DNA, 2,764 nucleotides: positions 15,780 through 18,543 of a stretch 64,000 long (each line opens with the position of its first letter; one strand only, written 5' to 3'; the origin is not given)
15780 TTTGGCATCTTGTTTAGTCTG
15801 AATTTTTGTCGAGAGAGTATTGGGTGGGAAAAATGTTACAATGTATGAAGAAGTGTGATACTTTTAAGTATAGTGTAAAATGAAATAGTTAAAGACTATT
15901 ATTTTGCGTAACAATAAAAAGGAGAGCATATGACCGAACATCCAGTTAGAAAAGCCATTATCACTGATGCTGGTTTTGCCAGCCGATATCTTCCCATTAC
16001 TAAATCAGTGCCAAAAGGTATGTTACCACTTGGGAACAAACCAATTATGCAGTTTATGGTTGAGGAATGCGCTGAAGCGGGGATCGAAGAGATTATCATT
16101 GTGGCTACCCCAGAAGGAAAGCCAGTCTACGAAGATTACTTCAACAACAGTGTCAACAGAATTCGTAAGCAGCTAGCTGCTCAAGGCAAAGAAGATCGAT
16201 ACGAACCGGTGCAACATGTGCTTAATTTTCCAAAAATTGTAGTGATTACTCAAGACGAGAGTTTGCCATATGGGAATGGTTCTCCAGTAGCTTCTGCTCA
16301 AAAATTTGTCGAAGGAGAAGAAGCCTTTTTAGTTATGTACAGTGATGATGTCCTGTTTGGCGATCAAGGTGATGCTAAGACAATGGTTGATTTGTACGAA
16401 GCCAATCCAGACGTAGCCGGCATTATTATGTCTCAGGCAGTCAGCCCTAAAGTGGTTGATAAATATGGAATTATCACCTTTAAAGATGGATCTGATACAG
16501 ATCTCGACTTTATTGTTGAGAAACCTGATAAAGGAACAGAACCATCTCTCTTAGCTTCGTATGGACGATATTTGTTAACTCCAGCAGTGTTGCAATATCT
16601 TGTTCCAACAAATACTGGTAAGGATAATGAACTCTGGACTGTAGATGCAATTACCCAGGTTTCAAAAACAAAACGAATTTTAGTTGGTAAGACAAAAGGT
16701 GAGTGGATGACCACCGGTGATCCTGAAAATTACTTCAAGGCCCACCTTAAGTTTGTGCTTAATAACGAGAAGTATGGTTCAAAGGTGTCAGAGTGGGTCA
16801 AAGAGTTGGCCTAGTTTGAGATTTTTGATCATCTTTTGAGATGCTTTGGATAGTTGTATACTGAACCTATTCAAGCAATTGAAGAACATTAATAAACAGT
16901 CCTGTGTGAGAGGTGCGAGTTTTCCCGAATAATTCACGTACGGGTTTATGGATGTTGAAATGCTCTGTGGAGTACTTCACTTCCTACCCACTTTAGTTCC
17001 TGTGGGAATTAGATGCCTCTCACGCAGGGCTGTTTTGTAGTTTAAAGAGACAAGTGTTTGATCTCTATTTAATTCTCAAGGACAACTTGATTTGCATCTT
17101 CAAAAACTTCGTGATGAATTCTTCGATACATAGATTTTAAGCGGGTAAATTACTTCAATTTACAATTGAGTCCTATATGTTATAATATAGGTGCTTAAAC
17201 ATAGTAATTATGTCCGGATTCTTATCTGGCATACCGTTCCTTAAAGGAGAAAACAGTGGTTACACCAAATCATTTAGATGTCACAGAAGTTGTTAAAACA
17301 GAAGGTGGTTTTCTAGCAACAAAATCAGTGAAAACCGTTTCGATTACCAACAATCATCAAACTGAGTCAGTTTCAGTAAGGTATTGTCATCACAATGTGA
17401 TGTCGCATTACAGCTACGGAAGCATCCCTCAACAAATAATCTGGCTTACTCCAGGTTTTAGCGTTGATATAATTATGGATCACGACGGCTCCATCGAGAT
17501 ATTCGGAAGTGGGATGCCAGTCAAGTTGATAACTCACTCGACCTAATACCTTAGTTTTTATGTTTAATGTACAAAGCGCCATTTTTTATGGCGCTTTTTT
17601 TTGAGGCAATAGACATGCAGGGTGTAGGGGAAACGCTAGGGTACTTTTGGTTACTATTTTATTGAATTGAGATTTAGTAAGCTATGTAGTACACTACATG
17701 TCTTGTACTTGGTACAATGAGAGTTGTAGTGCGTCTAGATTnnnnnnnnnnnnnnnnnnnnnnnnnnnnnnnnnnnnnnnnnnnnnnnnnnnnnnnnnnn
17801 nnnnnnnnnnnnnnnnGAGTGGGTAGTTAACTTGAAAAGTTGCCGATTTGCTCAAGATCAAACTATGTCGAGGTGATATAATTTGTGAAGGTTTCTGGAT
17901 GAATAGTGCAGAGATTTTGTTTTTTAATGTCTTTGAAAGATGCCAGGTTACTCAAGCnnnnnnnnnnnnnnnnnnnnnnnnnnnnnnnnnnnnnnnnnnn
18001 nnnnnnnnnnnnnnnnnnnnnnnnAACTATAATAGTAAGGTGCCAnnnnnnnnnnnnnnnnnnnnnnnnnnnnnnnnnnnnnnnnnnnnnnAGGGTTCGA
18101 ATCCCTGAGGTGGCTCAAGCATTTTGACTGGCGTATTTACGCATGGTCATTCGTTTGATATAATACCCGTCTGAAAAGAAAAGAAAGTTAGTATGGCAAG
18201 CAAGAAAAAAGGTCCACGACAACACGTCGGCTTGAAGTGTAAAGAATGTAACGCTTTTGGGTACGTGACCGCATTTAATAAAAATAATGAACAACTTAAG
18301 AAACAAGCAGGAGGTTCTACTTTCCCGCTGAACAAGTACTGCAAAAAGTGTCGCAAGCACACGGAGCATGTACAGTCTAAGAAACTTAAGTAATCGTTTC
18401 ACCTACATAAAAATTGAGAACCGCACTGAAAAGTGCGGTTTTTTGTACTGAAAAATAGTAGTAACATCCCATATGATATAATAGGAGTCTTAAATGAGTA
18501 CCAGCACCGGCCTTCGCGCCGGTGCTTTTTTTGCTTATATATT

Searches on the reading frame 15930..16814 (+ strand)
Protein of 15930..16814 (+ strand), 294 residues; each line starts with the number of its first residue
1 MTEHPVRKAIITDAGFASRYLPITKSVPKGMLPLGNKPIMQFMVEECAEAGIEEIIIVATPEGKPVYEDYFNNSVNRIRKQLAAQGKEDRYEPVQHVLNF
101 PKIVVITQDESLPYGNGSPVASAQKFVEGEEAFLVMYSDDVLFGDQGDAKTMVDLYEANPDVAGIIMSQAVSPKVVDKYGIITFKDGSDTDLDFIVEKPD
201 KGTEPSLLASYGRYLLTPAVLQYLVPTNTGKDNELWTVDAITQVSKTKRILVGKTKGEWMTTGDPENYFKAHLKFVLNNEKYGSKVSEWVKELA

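Call 68: list_cluster_members(proteins=[window:15930-16814:+, window:17373-17582:-])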
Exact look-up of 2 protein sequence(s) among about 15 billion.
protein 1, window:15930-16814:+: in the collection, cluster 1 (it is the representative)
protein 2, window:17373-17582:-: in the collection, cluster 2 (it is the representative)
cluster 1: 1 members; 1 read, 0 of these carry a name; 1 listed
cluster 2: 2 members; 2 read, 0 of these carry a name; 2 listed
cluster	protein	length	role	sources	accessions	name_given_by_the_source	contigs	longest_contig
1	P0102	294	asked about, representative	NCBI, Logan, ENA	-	-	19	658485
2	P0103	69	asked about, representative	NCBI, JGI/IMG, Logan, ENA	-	-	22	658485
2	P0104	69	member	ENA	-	-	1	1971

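Call 69: find_encoding_contigs(protein=P0104, flank=3000, max_places=4)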
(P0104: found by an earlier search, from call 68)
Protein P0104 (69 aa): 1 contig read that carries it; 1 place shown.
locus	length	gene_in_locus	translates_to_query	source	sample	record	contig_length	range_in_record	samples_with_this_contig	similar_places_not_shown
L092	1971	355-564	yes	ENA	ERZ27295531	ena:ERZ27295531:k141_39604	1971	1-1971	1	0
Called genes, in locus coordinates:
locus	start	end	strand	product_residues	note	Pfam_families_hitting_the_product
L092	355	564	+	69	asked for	-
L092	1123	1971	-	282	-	?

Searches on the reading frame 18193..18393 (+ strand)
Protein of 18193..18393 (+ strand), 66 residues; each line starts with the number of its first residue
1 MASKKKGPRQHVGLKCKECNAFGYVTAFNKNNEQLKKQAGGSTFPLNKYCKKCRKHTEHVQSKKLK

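Call 5: search_protein_families(library=pfam, proteins=[window:18193-18393:+], max_evalue=0.1)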
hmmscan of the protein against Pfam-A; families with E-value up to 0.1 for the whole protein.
window:18193-18393:+ (66 aa): 2 families
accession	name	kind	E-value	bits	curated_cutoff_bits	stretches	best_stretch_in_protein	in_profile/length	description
PF00471.26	Ribosomal_L33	-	4.7e-08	33.7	25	1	11-63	2-47/47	Ribosomal protein L33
PF12675.12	DUF3795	-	0.026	15.4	22.6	1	13-62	6-52/83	Protein of unknown function (DUF3795)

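Call 33: find_homologous_proteins(query=window:18193-18393:+, max_evalue=1e-10)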
Query window:18193-18393:+ (66 aa): 89 proteins with E <= 1e-10 among 92 candidates.
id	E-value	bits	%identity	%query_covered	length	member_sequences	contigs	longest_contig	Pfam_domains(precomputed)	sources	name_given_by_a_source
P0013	3.2e-31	124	85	100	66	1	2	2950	PF00471.27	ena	-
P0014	1.2e-29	119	80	100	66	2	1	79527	PF00471.27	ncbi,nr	ncbi:MAG: 50S ribosomal protein L33 [Pseudomonadales bacterium]|nr:50S ribosomal protein L33 [Pseudo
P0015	4.2e-29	117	80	100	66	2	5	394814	PF00471.27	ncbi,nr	ncbi:MAG: 50S ribosomal protein L33 [Candidatus Pacebacteria bacterium]|nr:50S ribosomal protein L33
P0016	8.1e-29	116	82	100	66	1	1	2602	PF00471.27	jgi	jgi:ribosomal protein L33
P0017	8.2e-27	110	79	100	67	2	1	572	PF00471.27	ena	-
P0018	1.0e-26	109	77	100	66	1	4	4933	PF00471.27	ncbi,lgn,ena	-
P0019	1.9e-26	109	77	100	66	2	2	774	PF00471.27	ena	-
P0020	3.8e-26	108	79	100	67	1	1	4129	PF00471.27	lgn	-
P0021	5.0e-26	107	81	100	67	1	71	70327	PF00471.27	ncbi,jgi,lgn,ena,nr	ncbi:MAG: 50S ribosomal protein L33 [Candidatus Pacebacteria bacterium]|nr:50S ribosomal protein L33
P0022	5.4e-26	107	76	100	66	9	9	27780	PF00471.27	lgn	-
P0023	6.3e-26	107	79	100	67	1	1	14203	PF00471.27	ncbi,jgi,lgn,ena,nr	ncbi:50S ribosomal protein L33 [Patescibacteria group bacterium]|nr:50S ribosomal protein L33 [Pates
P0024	9.2e-26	106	77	98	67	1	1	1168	PF00471.27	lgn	-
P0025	9.5e-26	106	79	100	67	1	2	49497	PF00471.27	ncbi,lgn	-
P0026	4.2e-25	104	75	100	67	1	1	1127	PF00471.27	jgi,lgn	-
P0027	5.3e-25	104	75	100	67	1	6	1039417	PF00471.27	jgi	jgi:ribosomal protein L33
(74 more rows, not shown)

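Call 34: find_encoding_contigs(protein=P0013, flank=4000, max_places=4)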
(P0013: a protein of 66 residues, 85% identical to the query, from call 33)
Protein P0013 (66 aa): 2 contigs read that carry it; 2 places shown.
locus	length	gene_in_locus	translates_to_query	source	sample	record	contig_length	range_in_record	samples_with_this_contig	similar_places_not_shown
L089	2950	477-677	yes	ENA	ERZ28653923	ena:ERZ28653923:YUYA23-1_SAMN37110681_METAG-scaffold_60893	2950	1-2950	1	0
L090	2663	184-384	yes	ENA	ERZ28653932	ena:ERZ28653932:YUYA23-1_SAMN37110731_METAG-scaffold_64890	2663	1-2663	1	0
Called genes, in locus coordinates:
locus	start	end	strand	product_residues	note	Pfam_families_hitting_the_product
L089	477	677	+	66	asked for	PF00471:Ribosomal_L33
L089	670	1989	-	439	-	-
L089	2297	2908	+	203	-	PF13936:HTH_38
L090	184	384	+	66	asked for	PF00471:Ribosomal_L33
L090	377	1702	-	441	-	-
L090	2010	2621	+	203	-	PF13936:HTH_38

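Call 35: find_encoding_contigs(protein=P0015, flank=5000, max_places=4)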
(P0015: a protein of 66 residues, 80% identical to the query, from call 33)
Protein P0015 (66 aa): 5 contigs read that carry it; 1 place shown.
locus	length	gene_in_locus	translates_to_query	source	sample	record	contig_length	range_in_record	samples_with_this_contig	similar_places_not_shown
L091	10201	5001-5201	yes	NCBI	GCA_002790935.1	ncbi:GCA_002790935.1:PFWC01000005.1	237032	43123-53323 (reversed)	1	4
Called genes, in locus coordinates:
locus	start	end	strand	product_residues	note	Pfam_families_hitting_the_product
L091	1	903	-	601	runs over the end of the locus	-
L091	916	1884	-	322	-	PF00404:Dockerin_1 (weak)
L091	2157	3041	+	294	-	PF00483:NTP_transferase, PF12804:NTP_transf_3 (faint)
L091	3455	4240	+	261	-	-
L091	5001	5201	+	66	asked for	PF00471:Ribosomal_L33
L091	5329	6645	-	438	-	-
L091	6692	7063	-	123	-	PF00072:Response_reg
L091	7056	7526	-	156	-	PF01243:PNPOx_N, PF16242:Pyrid_ox_like (weak)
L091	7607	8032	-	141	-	PF00293:NUDIX, PF14815:NUDIX_4 (weak)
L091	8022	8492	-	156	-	PF13419:HAD_2, PF00702:Hydrolase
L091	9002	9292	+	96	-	-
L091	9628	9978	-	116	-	-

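Call 36: find_encoding_contigs(protein=P0016, flank=4000, max_places=3)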
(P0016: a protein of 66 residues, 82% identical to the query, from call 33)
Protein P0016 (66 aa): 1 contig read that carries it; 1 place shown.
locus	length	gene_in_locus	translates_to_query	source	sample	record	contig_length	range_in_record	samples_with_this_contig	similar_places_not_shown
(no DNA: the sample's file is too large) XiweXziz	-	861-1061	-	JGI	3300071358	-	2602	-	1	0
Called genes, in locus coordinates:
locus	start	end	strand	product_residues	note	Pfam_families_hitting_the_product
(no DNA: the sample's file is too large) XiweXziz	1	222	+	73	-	?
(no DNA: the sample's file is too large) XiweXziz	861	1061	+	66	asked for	PF00471:Ribosomal_L33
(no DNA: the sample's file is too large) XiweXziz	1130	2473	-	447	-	-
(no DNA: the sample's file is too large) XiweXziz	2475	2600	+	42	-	?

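Call 40: find_encoding_contigs(protein=window:18193-18393:+, flank=3000, max_places=10)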
Protein window:18193-18393:+ (66 aa): no gene with exactly this product is on record in the collection.
